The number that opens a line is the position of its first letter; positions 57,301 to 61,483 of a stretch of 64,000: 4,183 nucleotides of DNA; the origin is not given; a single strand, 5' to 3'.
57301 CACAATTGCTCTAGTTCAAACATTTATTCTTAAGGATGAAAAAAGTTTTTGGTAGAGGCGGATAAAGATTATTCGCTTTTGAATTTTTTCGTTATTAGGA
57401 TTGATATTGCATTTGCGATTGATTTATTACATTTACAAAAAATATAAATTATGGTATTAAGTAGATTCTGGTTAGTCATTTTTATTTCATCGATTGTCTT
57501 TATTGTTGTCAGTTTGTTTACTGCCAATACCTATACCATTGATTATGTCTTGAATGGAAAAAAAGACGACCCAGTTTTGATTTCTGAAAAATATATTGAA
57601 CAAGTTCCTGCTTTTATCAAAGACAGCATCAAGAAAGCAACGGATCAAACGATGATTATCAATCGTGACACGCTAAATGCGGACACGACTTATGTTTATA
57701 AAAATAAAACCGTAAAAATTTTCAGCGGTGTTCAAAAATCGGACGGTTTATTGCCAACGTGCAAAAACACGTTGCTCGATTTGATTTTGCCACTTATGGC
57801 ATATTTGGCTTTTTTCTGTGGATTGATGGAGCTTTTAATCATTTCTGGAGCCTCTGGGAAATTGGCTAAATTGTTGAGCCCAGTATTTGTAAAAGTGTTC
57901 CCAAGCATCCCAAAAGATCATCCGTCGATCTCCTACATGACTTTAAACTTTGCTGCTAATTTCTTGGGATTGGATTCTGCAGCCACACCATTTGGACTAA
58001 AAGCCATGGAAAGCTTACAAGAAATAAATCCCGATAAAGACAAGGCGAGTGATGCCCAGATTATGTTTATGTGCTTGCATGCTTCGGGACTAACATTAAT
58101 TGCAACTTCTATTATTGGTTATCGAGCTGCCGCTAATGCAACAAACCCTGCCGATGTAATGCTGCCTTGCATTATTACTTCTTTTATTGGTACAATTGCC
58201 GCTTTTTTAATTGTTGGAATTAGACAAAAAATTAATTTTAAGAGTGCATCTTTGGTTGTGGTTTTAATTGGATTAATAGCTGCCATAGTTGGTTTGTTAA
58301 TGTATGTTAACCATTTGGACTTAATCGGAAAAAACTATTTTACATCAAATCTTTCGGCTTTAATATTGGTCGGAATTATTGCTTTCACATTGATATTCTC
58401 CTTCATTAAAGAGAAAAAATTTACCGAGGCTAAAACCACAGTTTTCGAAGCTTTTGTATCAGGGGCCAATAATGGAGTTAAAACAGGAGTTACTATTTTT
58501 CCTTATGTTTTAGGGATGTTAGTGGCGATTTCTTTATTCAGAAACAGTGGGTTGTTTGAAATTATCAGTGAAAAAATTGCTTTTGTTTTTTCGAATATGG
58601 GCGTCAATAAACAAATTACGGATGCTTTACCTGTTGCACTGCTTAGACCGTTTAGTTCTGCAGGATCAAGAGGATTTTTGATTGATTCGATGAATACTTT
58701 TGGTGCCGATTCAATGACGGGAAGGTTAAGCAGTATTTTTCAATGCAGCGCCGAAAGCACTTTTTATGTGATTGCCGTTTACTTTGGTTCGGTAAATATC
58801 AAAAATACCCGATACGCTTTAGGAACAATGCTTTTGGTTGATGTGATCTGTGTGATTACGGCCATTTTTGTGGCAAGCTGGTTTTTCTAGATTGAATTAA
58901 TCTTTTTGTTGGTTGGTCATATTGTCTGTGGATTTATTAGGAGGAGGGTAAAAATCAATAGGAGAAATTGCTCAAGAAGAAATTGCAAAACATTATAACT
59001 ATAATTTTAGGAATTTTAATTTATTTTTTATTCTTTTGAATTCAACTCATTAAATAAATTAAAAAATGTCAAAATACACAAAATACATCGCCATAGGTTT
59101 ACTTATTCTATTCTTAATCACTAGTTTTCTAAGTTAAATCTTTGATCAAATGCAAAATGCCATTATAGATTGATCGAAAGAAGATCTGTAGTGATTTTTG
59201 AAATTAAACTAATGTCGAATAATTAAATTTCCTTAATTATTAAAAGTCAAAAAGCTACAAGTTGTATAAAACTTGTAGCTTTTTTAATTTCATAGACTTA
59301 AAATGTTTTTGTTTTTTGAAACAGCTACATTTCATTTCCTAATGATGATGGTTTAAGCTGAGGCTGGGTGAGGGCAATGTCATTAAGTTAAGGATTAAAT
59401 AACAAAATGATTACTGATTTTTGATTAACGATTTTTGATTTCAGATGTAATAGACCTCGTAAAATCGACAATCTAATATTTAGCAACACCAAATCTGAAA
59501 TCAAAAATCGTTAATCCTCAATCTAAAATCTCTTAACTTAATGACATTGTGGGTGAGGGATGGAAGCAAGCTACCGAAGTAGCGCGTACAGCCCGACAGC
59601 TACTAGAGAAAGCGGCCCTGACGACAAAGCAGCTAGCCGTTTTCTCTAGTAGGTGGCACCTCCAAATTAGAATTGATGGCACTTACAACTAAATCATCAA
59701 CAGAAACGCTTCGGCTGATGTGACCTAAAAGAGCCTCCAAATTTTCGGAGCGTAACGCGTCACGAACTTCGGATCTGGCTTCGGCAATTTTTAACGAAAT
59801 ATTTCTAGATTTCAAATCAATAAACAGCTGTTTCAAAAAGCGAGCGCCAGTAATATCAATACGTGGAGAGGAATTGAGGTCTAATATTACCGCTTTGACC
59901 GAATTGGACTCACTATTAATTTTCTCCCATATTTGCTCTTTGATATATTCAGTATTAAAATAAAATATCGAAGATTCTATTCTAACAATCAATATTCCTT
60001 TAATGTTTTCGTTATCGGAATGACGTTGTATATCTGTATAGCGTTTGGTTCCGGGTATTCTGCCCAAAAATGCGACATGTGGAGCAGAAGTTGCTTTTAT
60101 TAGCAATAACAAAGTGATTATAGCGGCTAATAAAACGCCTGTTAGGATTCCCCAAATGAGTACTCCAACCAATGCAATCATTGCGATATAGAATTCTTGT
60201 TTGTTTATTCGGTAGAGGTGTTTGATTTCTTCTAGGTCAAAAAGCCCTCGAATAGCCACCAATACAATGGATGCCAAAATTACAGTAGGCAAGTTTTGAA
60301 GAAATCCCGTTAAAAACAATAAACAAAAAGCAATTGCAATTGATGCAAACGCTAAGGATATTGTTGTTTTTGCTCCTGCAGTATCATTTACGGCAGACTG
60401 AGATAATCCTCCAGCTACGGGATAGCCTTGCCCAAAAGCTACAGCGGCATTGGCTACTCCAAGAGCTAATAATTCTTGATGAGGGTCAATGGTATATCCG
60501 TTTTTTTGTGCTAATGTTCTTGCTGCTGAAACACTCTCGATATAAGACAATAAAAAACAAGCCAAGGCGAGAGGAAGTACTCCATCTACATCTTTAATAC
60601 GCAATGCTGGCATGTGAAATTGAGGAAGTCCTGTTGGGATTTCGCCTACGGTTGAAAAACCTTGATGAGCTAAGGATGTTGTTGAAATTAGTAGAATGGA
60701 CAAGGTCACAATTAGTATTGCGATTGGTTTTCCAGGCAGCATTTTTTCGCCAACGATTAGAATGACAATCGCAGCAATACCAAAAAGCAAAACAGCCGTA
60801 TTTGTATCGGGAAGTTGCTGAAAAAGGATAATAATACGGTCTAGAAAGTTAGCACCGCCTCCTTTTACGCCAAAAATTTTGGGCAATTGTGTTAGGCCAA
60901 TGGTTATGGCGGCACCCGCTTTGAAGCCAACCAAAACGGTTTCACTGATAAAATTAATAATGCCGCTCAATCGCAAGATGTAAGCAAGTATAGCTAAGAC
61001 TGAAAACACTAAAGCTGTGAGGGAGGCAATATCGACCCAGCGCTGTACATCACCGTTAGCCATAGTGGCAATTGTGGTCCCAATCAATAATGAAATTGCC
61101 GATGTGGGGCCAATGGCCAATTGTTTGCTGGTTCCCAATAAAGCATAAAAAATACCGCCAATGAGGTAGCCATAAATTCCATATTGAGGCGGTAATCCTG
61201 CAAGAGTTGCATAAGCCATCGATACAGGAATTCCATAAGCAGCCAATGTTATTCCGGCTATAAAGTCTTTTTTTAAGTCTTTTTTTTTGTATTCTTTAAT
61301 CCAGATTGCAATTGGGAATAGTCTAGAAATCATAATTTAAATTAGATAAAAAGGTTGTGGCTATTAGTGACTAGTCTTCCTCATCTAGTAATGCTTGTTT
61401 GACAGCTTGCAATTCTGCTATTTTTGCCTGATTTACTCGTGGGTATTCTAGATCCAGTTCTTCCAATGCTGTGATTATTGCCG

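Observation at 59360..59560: Three-level nesting: heptamer hairpin inside a perfect MITE inside a Flavo-1-like element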

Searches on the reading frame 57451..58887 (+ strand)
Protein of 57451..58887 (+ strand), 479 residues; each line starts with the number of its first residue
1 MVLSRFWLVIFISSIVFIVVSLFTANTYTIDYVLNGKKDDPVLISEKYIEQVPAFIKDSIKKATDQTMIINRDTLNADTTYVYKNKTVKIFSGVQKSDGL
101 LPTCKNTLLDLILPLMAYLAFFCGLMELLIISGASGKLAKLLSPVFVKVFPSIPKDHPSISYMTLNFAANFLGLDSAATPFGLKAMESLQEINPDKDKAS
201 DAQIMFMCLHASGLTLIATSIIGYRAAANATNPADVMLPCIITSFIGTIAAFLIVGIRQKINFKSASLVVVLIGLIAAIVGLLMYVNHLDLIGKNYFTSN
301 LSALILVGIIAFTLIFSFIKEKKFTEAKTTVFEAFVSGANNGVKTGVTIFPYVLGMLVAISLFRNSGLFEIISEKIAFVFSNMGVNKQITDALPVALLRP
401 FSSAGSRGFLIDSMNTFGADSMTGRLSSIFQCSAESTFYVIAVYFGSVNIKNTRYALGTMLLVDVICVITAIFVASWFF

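Call 57: find_encoding_contigs(protein=window:57451-58887:+, flank=2500, max_places=10)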
Protein window:57451-58887:+ (479 aa): no gene with exactly this product is on record in the collection.

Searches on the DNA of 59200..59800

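Call 11: search_rna_families(source=window, start=59200, end=59800, threshold=evalue, max_evalue=10, show_alignments=3)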
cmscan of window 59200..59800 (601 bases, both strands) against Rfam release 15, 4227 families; matches with E-value up to 10: 30.
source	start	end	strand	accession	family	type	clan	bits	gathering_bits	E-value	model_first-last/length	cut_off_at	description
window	59416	59523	-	RF04209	MIR7533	Gene; miRNA;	-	22.4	230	0.031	60-190/249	no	MIR7533 microRNA precursor family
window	59421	59516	-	RF04130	MIR7996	Gene; miRNA;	-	21.9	119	0.17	1-190/190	no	MIR7996 microRNA precursor family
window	59239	59294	+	RF02520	mir-965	Gene; miRNA;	-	21.2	43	0.11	1-76/76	no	mir-965 microRNA precursor family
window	59245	59331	-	RF02397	sau-5971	Gene; sRNA;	-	19.7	90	0.57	1-96/96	no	Staphylococcus sRNA sau-5971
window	59243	59291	-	RF03745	mir-2063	Gene; miRNA;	-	19.3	100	0.86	1-77/77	no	mir-2063 microRNA precursor family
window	59228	59286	+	RF02618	SSRC34_2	Gene; sRNA;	-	19.2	48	1.5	1-125/125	no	Streptococcus sRNA 34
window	59423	59516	+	RF04209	MIR7533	Gene; miRNA;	-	19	230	0.2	53-197/249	no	MIR7533 microRNA precursor family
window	59241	59291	-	RF00750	mir-458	Gene; miRNA;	-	18.6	59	0.47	15-65/78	no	mir-458 microRNA precursor family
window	59247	59286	+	RF00750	mir-458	Gene; miRNA;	-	18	59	0.72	20-59/78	no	mir-458 microRNA precursor family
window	59429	59510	+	RF00074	mir-29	Gene; miRNA;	-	17.9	46.7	0.64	1-70/70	no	mir-29 microRNA precursor family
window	59253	59280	+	RF03743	MIR7696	Gene; miRNA;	-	17.9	83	1.6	1-88/88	no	MIR7696 microRNA precursor family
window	59429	59510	-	RF00074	mir-29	Gene; miRNA;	-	17.8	46.7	0.65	1-70/70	no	mir-29 microRNA precursor family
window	59253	59280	-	RF03743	MIR7696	Gene; miRNA;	-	17.8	83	1.7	1-88/88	no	MIR7696 microRNA precursor family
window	59247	59323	-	RF02618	SSRC34_2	Gene; sRNA;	-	17.6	48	3.4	1-125/125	no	Streptococcus sRNA 34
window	59227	59295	+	RF02362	Yfr10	Gene; sRNA;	-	17.5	43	7.5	1-78/78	no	Cyanobacterial functional RNA 10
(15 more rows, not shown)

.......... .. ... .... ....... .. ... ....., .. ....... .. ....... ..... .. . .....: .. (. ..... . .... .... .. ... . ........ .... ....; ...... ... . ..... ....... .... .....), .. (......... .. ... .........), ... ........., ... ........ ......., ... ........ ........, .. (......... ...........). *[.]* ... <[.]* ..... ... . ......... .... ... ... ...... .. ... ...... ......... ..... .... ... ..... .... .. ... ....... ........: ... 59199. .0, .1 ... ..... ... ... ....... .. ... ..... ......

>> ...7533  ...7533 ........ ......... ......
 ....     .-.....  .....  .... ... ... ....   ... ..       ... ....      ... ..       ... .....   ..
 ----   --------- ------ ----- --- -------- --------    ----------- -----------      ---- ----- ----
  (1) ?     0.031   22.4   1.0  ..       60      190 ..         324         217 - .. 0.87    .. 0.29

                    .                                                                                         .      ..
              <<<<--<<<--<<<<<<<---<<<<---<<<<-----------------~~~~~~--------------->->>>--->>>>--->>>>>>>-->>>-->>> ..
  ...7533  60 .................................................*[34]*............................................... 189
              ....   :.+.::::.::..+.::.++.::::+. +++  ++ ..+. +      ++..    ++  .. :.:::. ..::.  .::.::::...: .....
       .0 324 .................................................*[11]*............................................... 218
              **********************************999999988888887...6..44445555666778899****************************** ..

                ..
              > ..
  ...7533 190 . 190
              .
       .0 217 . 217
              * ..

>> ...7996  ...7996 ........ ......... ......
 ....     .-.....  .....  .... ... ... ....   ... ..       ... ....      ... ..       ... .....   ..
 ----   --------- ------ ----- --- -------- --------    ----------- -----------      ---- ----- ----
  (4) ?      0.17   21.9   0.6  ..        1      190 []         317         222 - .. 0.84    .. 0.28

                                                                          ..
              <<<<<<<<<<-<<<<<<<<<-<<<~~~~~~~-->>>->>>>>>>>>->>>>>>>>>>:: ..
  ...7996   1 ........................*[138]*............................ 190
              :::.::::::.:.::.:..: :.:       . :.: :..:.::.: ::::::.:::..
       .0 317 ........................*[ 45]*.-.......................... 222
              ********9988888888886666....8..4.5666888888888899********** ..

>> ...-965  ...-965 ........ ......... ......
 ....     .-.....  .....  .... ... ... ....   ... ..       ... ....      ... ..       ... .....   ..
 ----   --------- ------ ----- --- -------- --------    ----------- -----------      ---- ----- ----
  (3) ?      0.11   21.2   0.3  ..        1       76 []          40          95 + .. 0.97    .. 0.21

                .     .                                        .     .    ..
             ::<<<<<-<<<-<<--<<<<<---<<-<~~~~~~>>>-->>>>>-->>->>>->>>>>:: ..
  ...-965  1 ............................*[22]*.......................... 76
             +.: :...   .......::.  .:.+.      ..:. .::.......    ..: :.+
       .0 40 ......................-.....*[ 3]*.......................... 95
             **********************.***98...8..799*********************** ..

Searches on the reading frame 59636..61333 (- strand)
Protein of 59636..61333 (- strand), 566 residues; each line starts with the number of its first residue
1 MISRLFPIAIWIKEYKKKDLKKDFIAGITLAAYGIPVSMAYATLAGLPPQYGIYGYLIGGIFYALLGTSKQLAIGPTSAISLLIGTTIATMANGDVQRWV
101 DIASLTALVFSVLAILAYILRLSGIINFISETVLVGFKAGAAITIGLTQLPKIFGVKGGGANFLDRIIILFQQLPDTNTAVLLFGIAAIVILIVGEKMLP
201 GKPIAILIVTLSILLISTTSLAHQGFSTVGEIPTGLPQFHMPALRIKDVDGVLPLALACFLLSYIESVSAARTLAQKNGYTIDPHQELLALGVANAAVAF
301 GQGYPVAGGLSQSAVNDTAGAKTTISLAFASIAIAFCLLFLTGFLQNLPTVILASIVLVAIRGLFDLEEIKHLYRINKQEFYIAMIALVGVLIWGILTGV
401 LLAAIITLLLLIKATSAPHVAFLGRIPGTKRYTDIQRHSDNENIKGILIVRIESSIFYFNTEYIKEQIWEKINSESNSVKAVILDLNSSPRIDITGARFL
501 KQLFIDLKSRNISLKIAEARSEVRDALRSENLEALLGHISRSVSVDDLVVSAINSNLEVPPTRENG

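Call 58: find_encoding_contigs(protein=window:59636-61333:-, flank=2500, max_places=10)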
Protein window:59636-61333:- (566 aa): 1 contig read that carries it; 1 place shown.
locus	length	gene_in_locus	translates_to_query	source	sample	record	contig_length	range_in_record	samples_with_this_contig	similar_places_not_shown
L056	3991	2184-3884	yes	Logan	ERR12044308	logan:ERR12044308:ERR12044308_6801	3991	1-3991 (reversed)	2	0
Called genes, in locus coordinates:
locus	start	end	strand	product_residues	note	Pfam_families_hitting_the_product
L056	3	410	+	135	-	?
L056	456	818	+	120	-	-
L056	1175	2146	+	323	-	PF03976:PPK2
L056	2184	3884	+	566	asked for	PF00916:Sulfate_transp, PF01740:STAS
